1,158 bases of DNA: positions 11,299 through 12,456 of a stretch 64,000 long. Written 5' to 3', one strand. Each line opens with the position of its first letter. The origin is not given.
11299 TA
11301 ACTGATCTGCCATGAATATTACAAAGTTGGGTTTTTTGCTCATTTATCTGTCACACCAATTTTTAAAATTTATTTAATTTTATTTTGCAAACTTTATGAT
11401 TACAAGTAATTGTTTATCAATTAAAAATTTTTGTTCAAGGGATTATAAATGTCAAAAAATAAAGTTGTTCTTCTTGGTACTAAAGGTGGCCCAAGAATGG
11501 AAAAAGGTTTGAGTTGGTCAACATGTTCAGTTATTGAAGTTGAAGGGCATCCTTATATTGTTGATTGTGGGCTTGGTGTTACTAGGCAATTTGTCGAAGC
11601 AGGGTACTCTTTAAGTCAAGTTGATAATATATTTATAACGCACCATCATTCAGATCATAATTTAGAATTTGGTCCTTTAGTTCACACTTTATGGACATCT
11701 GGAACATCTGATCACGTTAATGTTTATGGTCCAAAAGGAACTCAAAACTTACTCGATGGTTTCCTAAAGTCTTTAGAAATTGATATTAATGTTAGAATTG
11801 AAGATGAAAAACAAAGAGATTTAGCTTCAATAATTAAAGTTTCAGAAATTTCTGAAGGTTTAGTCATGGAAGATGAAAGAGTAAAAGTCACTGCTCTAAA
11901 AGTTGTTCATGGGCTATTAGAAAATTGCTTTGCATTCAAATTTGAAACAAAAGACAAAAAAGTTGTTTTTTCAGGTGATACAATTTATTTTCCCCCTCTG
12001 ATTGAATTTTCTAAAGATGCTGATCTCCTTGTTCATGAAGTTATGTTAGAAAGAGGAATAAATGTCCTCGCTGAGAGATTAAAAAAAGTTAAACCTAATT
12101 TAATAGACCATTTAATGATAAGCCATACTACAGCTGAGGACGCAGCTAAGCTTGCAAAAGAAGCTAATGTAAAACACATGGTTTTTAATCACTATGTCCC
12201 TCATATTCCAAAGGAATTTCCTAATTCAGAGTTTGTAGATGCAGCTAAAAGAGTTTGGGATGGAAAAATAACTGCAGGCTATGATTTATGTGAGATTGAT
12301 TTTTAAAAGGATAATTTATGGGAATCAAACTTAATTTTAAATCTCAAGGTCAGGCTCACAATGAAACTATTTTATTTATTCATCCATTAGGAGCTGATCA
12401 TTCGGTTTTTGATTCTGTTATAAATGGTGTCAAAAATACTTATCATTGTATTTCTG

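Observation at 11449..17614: Beta-ketoadipate operon missing pcaB and any regulator or transporter, and led by an MBL-fold hydrolase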

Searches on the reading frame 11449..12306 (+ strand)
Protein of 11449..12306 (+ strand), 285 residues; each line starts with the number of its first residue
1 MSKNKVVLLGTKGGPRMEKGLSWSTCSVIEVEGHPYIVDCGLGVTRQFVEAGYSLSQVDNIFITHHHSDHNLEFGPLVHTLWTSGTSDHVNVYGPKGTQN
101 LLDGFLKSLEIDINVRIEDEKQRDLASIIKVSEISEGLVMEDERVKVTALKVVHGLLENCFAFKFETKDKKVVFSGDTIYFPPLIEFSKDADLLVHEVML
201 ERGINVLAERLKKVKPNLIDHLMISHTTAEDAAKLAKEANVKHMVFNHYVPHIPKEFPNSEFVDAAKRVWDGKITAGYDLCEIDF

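Call 3: search_protein_families(library=pfam, proteins=[window:11449-12306:+])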
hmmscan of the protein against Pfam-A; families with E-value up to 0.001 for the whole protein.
window:11449-12306:+ (285 aa): 3 families
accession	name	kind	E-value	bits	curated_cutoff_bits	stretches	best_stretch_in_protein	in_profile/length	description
PF12706.13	Lactamase_B_2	-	3.1e-18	66.6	27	1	37-249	4-200/200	Beta-lactamase superfamily domain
PF00753.33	Lactamase_B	-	1.4e-14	54.9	22.7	1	25-211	7-181/196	Metallo-beta-lactamase superfamily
PF23023.1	Anti-Pycsar_Apyc1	-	2.8e-05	24.1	50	1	26-75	22-71/250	Anti-Pycsar protein Apyc1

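Call 4: search_protein_families(library=ncbifam, proteins=[window:11449-12306:+])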
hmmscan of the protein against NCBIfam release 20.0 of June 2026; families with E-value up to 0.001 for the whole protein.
window:11449-12306:+ (285 aa): 13 families
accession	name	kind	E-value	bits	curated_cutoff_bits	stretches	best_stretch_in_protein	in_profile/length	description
NF000801.0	PRK00055.1-3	equivalog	1.1e-39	136.3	252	2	5-171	3-158/307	ribonuclease Z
TIGR02651.1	RNase_Z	equivalog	3.3e-39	134.7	292.95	2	5-171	1-153/302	ribonuclease Z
NF000806.0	PRK00055.2-4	equivalog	7.3e-33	114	363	1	6-283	4-274/280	ribonuclease Z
NF041257.1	GntH_guanitoxin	equivalog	5.5e-30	104.5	333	1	6-280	15-293/374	guanitoxin biosynthesis MBL fold metallo-hydrolase GntH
NF000800.0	PRK00055.1-1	equivalog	2.1e-22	79.5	398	1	34-171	33-156/305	ribonuclease Z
NF041851.1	cyc_nuc_deg_phdiest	equivalog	1.8e-17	63.6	400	1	28-278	23-246/253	cyclic nucleotide-degrading phosphodiesterase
TIGR02649.1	true_RNase_BN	exception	3.9e-15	55.7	563.7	1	36-172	34-156/304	ribonuclease BN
NF000805.0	PRK00055.2-3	equivalog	8.7e-15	54.8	416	2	29-104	27-102/307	ribonuclease Z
NF000804.0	PRK00055.2-1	equivalog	7.8e-12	44.9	402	1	31-105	29-103/306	ribonuclease Z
NF002558.0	PRK02126.1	subfamily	4e-11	42.5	315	1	54-106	44-94/345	ribonuclease Z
TIGR03307.1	PhnP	equivalog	1.5e-07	31.1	272.25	1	24-182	37-167/249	phosphonate metabolism protein PhnP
NF002553.0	PRK02113.1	equivalog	2.8e-05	23.7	386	1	25-158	36-155/252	MBL fold metallo-hydrolase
NF008688.0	PRK11709.1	equivalog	0.00074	18.5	306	1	47-192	99-242/355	L-ascorbate 6-phosphate lactonase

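Call 10: find_homologous_proteins(query=window:11449-12306:+, max_evalue=1e-10)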
Query window:11449-12306:+ (285 aa): 4896 proteins with E <= 1e-10 among 6323 candidates; the best 120 are listed.
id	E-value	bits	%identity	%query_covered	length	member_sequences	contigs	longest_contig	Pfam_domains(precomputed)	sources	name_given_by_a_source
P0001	9.7e-189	644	100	100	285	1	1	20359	PF12706.14,PF23023.2,PF00753.34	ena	-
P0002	1.4e-188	643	99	100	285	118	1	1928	PF12706.14,PF23023.2,PF00753.34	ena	-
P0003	2.0e-188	643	100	100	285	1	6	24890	PF12706.14,PF23023.2,PF00753.34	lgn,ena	-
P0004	2.8e-188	642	99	100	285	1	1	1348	PF12706.14,PF23023.2,PF00753.34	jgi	jgi:ribonuclease BN (tRNA processing enzyme)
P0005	4.7e-188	641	99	100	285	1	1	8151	PF12706.14,PF23023.2,PF00753.34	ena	-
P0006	6.9e-188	641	99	100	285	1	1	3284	PF12706.14,PF23023.2,PF00753.34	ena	-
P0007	7.2e-188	641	99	100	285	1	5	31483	PF12706.14,PF23023.2,PF00753.34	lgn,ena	-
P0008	1.7e-187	640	99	100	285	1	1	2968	PF12706.14,PF23023.2,PF00753.34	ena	-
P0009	2.4e-187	639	99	100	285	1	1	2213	PF12706.14,PF23023.2,PF00753.34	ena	-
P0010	6.4e-187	638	99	100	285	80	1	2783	PF12706.14,PF23023.2,PF00753.34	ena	-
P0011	8.2e-187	637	99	100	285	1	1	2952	PF12706.14,PF23023.2,PF00753.34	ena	-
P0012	1.1e-186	637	99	100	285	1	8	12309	PF12706.14,PF23023.2,PF00753.34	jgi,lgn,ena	jgi:ribonuclease BN (tRNA processing enzyme)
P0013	2.5e-186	636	98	100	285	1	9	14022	PF12706.14,PF23023.2,PF00753.34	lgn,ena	-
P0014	2.9e-186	636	98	100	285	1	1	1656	PF12706.14,PF23023.2,PF00753.34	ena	-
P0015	3.4e-186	635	98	100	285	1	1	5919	PF12706.14,PF23023.2,PF00753.34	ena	-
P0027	4.3e-184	628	98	100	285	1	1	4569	PF12706.14,PF23023.2,PF00753.34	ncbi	-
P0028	7.1e-169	578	88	100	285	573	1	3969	PF12706.14,PF23023.2,PF13691.13,PF00753.34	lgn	-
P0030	3.4e-166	570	86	100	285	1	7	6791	PF12706.14,PF23023.2,PF00753.34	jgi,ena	-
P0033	1.9e-154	531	81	100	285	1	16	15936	PF12706.14,PF23023.2,PF00753.34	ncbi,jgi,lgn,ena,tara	tara:strand:+ start:666 stop:1523 length:858 start_codon:yes stop_codon:yes gene_type:complete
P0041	1.5e-153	528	80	100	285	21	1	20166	PF12706.14,PF23023.2,PF00753.34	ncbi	-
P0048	3.1e-122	425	65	100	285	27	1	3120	PF12706.14,PF23023.2,PF00753.34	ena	-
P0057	1.5e-94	335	54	100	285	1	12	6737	PF12706.14,PF23023.2,PF00753.34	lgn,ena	-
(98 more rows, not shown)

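Call 12: find_related_loci(query=A1, collection=genome_contigs, flank=10000)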
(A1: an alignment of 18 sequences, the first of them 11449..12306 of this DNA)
Query A1 (285 aa) in genome_contigs; peptide patterns used: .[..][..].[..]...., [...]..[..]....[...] (x = any residue, [..] = any of these).
599 stretches matched a pattern (row limit reached: there are more); 490 encode a relative of the query (tblastn E <= 1e-3); the best 80 are kept; 80 distinct loci.
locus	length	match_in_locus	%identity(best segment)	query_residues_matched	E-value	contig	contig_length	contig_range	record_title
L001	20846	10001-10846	50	4-285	1e-95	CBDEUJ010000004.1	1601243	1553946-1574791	MAG: Paracoccaceae bacterium isolate f3ee2caa-37b1-43b9-9fb8-375eacd4e4c4 genome assembly, contig: contig_4, whole genom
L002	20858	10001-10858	51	1-285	6e-95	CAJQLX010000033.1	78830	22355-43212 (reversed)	MAG: uncultured Alphaproteobacteria bacterium isolate 0.2_20180524_Bin_167_1 genome assembly, contig: c_000000000300, wh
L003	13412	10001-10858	51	1-285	1e-92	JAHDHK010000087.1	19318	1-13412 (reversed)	MAG: Chromatiales bacterium isolate MAG-68 RZ_7989, whole genome shotgun sequence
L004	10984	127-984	49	1-285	1e-91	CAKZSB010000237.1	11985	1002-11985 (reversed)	MAG: uncultured Granulosicoccaceae bacterium isolate L1_Bin_METABAT__155_1 genome assembly, contig: c_000001094069, whol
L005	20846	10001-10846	48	4-285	2e-91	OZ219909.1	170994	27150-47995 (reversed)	MAG: Paracoccaceae bacterium isolate 4cdb1b34-29e2-49c8-9f17-49d5e6017733 genome assembly, chromosome: 11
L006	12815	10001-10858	48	1-285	5e-90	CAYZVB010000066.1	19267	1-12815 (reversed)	MAG TPA_asm: uncultured Granulosicoccaceae bacterium isolate SRP268394_co1_144 genome assembly, contig: NODE_4807_length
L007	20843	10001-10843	49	3-283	4e-90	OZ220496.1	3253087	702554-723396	MAG: Paracoccaceae bacterium isolate e5f96442-f3eb-48c8-9421-78de8ac781fd genome assembly, chromosome: 1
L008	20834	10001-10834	47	6-283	2e-88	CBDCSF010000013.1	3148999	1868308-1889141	MAG: Paracoccaceae bacterium isolate 97bba2ad-1108-4fa6-af56-abc41972f57a genome assembly, contig: contig_13, whole geno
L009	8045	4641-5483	46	3-283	2e-87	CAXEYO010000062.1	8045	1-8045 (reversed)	MAG TPA_asm: uncultured Alphaproteobacteria bacterium isolate ERR599077_concoct_75 genome assembly, contig: ERZ841196.76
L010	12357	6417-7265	44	2-285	9e-81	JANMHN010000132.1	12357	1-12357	MAG: Bosea sp. (in: a-proteobacteria) isolate OTE_70_metabat_23 OTE_70_k141_4122974, whole genome shotgun sequence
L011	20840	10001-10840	42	4-283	3e-75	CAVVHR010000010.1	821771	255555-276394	MAG: uncultured Acidobacteriota bacterium isolate MFD02840.bin.2.217 genome assembly, contig: contig_76432, whole genome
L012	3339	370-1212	42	3-283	1e-75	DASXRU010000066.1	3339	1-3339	MAG TPA_asm: Pyrinomonadaceae bacterium isolate SMAG_U4648 k141_575161, whole genome shotgun sequence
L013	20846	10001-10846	41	2-283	2e-74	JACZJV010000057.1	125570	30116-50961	MAG: Burkholderiales bacterium isolate MAG28 betaproteobacteria_3_contig_333635, whole genome shotgun sequence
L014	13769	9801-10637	43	4-283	4e-74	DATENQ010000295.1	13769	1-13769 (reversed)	MAG TPA_asm: Pyrinomonadaceae bacterium isolate SMAG_U8973 k141_838012, whole genome shotgun sequence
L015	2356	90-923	45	5-279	3e-75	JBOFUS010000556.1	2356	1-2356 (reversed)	MAG: Beijerinckiaceae bacterium isolate WFFMC_MAG_598 k139_91293_flag=0_multi=15.6468_len=2356, whole genome shotgun seq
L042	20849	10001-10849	41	1-284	5e-65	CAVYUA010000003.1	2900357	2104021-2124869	MAG: Candidatus Eremiobacteraeota bacterium isolate MFD09671.bin.2.148 genome assembly, contig: contig_22062, whole geno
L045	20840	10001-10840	40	3-283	2e-64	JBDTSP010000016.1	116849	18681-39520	MAG: Pseudomonadota bacterium isolate cluster3_bin.274 NODE_238_length_116849_cov_22.711415, whole genome shotgun sequen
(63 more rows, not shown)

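Call 15: find_encoding_contigs(protein=P0033, flank=10000, max_places=6)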
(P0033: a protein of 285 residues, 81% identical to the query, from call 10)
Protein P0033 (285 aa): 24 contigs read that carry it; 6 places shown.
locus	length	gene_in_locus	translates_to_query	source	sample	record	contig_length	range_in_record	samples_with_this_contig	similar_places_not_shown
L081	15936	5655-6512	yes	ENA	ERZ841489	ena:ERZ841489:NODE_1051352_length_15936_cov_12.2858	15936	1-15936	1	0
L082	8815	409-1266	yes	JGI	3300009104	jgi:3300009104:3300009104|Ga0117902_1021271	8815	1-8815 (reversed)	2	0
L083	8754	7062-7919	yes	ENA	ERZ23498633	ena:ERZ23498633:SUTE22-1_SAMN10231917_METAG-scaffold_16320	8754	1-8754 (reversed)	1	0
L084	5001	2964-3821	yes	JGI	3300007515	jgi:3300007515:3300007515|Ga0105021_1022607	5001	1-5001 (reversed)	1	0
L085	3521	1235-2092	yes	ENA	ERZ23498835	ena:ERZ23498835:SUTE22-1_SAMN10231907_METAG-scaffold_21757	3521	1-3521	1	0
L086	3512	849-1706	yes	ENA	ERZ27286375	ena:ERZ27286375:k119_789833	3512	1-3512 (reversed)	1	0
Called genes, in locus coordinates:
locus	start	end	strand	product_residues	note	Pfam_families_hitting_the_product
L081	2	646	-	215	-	?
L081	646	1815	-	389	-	PF02786:CPSase_L_D2 (weak), PF08442:ATP-grasp_2, PF13549:ATP-grasp_5, PF24948:Citrate_synth_N, PF00549:Ligase_CoA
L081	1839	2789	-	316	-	PF00056:Ldh_1_N, PF02866:Ldh_1_C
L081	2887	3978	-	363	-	PF03969:AFG1_ATPase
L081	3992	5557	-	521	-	PF00884:Sulfatase, PF01663:Phosphodiest, PF16347:SGSH_C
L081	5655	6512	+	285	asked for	PF23023:Anti-Pycsar_Apyc1, PF00753:Lactamase_B, PF12706:Lactamase_B_2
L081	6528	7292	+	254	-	PF03096:Ndr (weak), PF12146:Hydrolase_4, PF00561:Abhydrolase_1, PF12697:Abhydrolase_6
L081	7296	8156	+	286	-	PF09347:DUF1989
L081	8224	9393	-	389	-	PF00067:p450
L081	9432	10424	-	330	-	PF04909:Amidohydro_2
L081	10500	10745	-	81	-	PF00364:Biotin_lipoyl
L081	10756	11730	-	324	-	PF02779:Transket_pyr, PF02780:Transketolase_C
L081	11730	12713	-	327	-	PF00676:E1_dh, PF13292:DXP_synthase_N (weak)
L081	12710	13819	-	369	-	PF00465:Fe-ADH, PF25137:ADH_Fe_C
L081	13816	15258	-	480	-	PF00171:Aldedh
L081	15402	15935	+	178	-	?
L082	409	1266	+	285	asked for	PF23023:Anti-Pycsar_Apyc1, PF00753:Lactamase_B, PF12706:Lactamase_B_2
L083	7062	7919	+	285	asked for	PF23023:Anti-Pycsar_Apyc1, PF00753:Lactamase_B, PF12706:Lactamase_B_2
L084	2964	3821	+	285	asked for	PF23023:Anti-Pycsar_Apyc1, PF00753:Lactamase_B, PF12706:Lactamase_B_2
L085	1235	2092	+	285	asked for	PF23023:Anti-Pycsar_Apyc1, PF00753:Lactamase_B, PF12706:Lactamase_B_2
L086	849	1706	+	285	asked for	PF23023:Anti-Pycsar_Apyc1, PF00753:Lactamase_B, PF12706:Lactamase_B_2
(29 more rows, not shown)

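Call 16: find_encoding_contigs(protein=P0030, flank=10000, max_places=4)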
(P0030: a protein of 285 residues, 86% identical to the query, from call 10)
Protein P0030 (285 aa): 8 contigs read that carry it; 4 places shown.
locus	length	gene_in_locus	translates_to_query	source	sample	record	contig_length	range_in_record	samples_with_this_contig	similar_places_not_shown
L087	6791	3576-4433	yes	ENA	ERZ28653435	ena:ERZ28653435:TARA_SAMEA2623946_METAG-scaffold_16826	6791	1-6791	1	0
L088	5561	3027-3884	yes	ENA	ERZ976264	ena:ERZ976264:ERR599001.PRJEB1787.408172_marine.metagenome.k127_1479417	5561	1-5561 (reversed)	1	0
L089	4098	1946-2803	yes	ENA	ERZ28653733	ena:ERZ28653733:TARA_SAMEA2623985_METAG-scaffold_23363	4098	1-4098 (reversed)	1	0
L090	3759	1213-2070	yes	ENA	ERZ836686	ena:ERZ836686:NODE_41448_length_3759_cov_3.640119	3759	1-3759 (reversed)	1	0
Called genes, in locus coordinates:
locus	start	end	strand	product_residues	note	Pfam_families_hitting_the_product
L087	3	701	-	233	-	?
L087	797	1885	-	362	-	PF03969:AFG1_ATPase, PF00308:Bac_DnaA (faint)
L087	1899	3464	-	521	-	PF00884:Sulfatase, PF01663:Phosphodiest, PF16347:SGSH_C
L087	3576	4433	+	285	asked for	PF23023:Anti-Pycsar_Apyc1, PF00753:Lactamase_B, PF12706:Lactamase_B_2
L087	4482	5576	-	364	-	PF00155:Aminotran_1_2, PF00266:Aminotran_5 (weak), PF01041:DegT_DnrJ_EryC1, PF01053:Cys_Met_Meta_PP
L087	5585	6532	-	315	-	PF01408:GFO_IDH_MocA, PF02894:GFO_IDH_MocA_C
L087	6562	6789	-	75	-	?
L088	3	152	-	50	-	?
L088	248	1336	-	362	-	PF03969:AFG1_ATPase, PF00308:Bac_DnaA (faint)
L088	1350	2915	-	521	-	PF00884:Sulfatase, PF01663:Phosphodiest, PF16347:SGSH_C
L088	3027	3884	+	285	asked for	PF23023:Anti-Pycsar_Apyc1, PF00753:Lactamase_B, PF12706:Lactamase_B_2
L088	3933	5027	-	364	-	PF00155:Aminotran_1_2, PF00266:Aminotran_5 (weak), PF01041:DegT_DnrJ_EryC1, PF01053:Cys_Met_Meta_PP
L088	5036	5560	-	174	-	?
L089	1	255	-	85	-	?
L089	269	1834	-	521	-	PF00884:Sulfatase, PF01663:Phosphodiest, PF16347:SGSH_C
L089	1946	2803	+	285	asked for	PF23023:Anti-Pycsar_Apyc1, PF00753:Lactamase_B, PF12706:Lactamase_B_2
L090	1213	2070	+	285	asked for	PF23023:Anti-Pycsar_Apyc1, PF00753:Lactamase_B, PF12706:Lactamase_B_2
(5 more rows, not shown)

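Call 17: find_encoding_contigs(protein=P0007, flank=10000, max_places=3)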
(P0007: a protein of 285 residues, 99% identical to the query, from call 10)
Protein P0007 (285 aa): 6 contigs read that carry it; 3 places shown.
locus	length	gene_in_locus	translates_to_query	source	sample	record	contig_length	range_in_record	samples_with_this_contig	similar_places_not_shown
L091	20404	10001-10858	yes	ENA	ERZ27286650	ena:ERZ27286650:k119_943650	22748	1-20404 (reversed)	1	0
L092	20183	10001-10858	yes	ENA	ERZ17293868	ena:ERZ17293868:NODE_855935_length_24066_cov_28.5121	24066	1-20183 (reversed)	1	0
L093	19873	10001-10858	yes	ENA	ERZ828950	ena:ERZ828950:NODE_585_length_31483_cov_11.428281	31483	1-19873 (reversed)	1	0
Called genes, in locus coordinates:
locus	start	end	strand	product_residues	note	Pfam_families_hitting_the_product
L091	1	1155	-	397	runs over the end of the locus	PF00364:Biotin_lipoyl, PF02817:E3_binding, PF00198:2-oxoacid_dh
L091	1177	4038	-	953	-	PF16078:2-oxogl_dehyd_N, PF00676:E1_dh, PF02779:Transket_pyr, PF16870:OxoGdeHyase_C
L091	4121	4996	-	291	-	PF02629:CoA_binding, PF13607:Succ_CoA_lig, PF00549:Ligase_CoA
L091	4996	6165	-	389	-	PF02786:CPSase_L_D2 (weak), PF08442:ATP-grasp_2, PF13549:ATP-grasp_5, PF24948:Citrate_synth_N, PF00549:Ligase_CoA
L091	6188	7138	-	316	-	PF00056:Ldh_1_N, PF02866:Ldh_1_C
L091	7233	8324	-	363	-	PF03969:AFG1_ATPase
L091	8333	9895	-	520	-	PF00884:Sulfatase, PF01663:Phosphodiest (weak), PF16347:SGSH_C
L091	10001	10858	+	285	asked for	PF23023:Anti-Pycsar_Apyc1, PF00753:Lactamase_B, PF12706:Lactamase_B_2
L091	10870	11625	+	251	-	PF03096:Ndr (weak), PF00561:Abhydrolase_1, PF12146:Hydrolase_4, PF12697:Abhydrolase_6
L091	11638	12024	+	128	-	PF02627:CMD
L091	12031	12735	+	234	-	PF12391:PCDO_beta_N, PF00775:Dioxygenase_C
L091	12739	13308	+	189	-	PF00775:Dioxygenase_C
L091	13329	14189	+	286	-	PF01144:CoA_trans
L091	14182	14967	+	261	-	PF01144:CoA_trans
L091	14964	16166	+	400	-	PF00108:Thiolase_N, PF00109:ketoacyl-synt (weak), PF02803:Thiolase_C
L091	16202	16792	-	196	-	PF02775:TPP_enzyme_C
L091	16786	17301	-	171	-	-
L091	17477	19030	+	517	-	PF06253:MTTB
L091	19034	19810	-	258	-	PF13085:Fer2_3, PF13183:Fer4_8 (faint), PF13237:Fer4_10 (weak), PF13534:Fer4_17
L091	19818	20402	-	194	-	?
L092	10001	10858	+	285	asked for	PF23023:Anti-Pycsar_Apyc1, PF00753:Lactamase_B, PF12706:Lactamase_B_2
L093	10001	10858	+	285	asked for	PF23023:Anti-Pycsar_Apyc1, PF00753:Lactamase_B, PF12706:Lactamase_B_2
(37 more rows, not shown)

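Call 18: find_encoding_contigs(protein=P0041, flank=10000, max_places=3)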
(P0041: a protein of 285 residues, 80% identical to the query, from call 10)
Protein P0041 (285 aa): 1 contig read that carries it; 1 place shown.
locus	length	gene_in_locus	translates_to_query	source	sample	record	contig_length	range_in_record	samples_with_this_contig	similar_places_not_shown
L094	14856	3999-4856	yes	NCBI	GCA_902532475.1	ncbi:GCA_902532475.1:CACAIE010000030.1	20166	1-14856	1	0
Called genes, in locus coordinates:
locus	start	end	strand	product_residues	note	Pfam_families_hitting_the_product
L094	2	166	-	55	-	?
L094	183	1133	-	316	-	PF00056:Ldh_1_N, PF02866:Ldh_1_C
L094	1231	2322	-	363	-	PF03969:AFG1_ATPase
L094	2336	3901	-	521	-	PF00884:Sulfatase, PF01663:Phosphodiest, PF16347:SGSH_C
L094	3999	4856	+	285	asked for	PF23023:Anti-Pycsar_Apyc1, PF00753:Lactamase_B, PF12706:Lactamase_B_2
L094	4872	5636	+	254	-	PF03096:Ndr (weak), PF12146:Hydrolase_4, PF00561:Abhydrolase_1, PF12697:Abhydrolase_6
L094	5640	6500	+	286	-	PF09347:DUF1989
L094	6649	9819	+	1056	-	PF12838:Fer4_7, PF13484:Fer4_16, PF22290:DmmA-like_N (weak), PF00111:Fer2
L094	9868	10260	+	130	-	PF02627:CMD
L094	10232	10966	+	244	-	PF12391:PCDO_beta_N, PF00775:Dioxygenase_C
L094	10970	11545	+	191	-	PF00775:Dioxygenase_C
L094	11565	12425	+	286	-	PF01144:CoA_trans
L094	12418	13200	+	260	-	PF01144:CoA_trans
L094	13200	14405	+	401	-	PF00108:Thiolase_N, PF00109:ketoacyl-synt (weak), PF02803:Thiolase_C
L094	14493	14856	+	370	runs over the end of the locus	PF00266:Aminotran_5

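Call 19: list_cluster_members(proteins=[P0027, P0041, P0033, P0001])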
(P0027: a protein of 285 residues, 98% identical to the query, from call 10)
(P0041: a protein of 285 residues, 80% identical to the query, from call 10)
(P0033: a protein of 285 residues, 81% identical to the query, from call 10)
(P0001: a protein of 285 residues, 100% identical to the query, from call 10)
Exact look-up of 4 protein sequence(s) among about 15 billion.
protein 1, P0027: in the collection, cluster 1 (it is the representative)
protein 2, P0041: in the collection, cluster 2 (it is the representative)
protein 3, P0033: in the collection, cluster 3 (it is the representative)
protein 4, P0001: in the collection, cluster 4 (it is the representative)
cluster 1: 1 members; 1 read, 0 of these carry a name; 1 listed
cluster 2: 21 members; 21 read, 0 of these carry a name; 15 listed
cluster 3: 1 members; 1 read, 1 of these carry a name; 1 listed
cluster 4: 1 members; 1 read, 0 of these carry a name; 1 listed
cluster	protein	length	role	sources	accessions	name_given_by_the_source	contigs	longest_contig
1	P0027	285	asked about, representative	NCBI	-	-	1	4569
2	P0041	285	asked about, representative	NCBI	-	-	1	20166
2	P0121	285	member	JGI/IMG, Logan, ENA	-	-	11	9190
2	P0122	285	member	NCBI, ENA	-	-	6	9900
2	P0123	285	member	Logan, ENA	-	-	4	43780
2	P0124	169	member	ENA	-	-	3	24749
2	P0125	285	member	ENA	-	-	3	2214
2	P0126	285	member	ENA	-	-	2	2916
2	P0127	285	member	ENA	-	-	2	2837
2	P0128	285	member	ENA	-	-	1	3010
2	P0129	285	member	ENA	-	-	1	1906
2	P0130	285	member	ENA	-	-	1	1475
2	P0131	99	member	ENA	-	-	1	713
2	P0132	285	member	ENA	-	-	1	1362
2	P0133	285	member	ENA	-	-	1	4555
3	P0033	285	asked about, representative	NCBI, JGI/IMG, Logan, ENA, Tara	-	strand:+ start:666 stop:1523 length:858 start_codon:yes stop_codon:yes gene_type:complete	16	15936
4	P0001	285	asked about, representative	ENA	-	-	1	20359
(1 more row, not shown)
